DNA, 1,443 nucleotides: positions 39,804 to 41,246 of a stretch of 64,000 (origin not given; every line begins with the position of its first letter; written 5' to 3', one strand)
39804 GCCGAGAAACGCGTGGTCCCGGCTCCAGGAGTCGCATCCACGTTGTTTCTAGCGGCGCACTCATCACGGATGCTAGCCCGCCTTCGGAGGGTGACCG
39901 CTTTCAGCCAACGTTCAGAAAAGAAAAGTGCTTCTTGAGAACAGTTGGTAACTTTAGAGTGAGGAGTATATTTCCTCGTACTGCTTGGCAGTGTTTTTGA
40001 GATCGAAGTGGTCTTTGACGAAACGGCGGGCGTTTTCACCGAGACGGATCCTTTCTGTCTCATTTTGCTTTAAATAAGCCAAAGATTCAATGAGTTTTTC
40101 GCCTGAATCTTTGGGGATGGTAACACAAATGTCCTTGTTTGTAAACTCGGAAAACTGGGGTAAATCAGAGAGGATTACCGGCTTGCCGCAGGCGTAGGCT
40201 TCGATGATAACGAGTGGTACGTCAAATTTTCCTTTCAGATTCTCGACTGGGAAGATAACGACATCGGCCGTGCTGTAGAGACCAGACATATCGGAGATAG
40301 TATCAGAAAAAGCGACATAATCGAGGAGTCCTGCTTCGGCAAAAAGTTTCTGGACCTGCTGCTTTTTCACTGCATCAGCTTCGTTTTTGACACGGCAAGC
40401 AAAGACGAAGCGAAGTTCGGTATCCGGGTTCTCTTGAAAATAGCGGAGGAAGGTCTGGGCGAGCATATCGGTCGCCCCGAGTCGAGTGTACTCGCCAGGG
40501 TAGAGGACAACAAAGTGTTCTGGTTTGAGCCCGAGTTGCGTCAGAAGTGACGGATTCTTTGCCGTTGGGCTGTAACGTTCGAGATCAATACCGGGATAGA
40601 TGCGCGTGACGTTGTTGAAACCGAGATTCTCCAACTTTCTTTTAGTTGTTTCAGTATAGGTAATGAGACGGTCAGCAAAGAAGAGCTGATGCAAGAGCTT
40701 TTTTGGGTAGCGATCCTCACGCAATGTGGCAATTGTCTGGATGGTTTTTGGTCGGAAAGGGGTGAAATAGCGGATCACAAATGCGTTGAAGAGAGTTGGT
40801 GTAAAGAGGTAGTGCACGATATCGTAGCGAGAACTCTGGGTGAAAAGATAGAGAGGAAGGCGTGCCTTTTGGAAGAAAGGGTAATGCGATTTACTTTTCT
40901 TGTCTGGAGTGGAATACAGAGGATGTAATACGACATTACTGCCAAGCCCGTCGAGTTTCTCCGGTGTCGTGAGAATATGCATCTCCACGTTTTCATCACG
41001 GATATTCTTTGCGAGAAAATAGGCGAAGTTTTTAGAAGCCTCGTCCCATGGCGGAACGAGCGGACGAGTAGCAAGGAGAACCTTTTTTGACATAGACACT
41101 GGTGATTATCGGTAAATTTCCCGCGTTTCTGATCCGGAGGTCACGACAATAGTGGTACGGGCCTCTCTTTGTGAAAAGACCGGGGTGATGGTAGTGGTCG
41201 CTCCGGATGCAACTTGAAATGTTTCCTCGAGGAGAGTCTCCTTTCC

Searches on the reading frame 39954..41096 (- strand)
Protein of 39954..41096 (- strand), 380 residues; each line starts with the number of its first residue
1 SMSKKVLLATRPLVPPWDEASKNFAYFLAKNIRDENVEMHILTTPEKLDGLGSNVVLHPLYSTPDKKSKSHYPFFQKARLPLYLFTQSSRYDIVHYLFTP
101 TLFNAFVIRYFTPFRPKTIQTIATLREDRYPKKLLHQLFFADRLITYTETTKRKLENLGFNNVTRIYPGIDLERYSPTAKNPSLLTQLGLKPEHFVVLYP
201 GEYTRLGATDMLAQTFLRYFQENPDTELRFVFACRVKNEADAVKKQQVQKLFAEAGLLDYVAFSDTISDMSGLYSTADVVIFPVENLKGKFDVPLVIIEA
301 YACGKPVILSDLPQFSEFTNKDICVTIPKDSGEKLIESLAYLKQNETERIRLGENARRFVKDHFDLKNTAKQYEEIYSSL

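Call 14: search_protein_families(library=pfam, proteins=[window:39954-41096:-], max_evalue=0.001)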
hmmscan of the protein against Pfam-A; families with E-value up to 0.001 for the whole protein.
window:39954-41096:- (380 aa): 4 families
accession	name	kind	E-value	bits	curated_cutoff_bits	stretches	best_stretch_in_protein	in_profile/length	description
PF13692.12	Glyco_trans_1_4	-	3.5e-14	53.7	27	1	196-342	3-139/142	Glycosyl transferases group 1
PF00534.26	Glycos_transf_1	-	6e-13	49.1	26.4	1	224-358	44-171/172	Glycosyl transferases group 1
PF13439.12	Glyco_transf_4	-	6.5e-10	39.7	28.5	1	24-174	7-170/170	Glycosyltransferase Family 4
PF13524.12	Glyco_trans_1_2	-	1.8e-09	38.1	25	1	269-374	39-143/144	Glycosyl transferase-like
